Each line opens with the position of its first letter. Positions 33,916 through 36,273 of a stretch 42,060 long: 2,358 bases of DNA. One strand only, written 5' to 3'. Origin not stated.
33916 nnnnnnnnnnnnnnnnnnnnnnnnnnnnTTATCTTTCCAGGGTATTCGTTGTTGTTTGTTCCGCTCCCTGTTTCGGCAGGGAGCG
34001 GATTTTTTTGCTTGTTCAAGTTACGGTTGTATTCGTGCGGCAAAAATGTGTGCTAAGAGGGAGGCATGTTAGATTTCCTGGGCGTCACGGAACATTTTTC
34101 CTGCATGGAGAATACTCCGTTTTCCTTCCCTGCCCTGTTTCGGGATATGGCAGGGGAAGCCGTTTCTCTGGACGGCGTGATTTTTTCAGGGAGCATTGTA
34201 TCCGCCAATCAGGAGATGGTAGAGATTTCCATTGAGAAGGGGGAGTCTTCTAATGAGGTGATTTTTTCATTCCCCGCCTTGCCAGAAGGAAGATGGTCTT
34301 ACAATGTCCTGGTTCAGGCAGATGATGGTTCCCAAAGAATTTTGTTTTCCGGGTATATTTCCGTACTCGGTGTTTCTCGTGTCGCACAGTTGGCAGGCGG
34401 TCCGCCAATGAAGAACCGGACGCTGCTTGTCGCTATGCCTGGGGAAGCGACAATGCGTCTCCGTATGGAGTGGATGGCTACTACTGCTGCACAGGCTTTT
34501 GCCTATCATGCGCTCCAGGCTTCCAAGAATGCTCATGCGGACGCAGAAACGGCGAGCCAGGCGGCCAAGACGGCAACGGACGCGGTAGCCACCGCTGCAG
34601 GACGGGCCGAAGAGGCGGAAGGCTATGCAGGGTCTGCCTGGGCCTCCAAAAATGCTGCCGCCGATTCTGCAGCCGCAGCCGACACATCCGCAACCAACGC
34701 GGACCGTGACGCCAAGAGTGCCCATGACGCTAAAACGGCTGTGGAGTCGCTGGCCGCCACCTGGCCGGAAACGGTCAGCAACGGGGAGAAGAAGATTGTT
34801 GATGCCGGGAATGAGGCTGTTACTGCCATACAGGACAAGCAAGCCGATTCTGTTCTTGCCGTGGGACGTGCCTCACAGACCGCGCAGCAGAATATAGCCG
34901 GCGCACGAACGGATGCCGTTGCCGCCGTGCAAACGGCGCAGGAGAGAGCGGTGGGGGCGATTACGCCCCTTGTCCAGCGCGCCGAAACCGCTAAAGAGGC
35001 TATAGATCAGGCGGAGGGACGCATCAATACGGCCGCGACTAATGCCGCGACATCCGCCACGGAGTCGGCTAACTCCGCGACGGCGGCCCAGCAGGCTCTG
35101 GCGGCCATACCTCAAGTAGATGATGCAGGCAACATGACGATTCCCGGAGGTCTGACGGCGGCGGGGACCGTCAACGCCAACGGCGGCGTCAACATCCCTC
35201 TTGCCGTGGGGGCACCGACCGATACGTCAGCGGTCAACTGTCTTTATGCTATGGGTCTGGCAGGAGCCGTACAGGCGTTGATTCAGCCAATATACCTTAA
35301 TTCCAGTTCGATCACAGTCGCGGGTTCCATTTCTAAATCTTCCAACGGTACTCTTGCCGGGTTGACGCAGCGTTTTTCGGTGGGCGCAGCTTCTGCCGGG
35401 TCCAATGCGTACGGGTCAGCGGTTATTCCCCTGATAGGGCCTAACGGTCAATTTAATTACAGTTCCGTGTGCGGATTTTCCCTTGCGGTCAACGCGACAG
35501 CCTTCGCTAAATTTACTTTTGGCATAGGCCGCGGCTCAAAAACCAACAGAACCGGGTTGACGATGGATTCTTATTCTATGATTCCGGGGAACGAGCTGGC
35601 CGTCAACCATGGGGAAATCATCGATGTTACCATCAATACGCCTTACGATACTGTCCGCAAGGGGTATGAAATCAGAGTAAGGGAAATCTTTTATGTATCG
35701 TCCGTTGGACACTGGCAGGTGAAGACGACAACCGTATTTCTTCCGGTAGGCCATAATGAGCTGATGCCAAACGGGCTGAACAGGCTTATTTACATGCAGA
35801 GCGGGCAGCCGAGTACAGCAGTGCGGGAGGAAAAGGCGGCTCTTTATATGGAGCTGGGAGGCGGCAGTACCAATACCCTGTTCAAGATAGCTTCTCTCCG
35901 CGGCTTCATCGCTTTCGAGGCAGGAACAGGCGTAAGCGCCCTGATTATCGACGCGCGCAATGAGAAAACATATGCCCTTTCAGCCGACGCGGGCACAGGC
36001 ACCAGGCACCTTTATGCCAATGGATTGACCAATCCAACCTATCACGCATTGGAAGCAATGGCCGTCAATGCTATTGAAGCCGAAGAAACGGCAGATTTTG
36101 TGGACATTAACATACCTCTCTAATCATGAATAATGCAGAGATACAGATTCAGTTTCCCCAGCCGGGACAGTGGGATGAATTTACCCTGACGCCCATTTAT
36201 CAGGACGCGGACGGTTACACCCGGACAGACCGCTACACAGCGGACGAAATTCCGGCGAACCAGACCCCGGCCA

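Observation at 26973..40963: Conserved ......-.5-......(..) motif, four copies, upstream of structural genes and following terminators. Putative late promoter.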

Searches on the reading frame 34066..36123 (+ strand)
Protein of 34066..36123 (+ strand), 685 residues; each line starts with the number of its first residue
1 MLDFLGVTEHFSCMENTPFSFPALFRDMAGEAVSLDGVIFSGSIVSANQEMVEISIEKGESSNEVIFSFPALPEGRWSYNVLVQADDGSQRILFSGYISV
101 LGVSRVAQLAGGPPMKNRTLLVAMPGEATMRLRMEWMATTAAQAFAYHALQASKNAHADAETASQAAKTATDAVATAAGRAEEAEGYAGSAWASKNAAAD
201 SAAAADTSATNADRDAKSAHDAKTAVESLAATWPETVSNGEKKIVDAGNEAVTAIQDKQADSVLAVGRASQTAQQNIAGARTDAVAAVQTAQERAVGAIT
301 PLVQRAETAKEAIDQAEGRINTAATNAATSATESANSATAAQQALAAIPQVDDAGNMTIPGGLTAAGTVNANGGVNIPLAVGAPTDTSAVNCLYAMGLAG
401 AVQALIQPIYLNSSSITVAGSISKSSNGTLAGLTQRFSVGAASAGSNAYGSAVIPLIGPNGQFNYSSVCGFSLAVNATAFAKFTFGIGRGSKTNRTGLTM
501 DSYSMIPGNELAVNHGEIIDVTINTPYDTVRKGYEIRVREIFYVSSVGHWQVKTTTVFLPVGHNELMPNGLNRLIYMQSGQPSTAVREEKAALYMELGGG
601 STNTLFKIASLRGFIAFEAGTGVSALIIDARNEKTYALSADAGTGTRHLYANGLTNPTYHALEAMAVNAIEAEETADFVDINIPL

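Call 9: search_protein_families(library=phrogs, proteins=[window:34066-36123:+])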
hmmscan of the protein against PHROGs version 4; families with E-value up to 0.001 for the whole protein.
window:34066-36123:+ (685 aa): 0 families

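Call 15: search_protein_families(library=pfam, proteins=[window:34066-36123:+], max_evalue=0.01)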
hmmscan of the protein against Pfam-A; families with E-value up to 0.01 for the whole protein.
window:34066-36123:+ (685 aa): 0 families
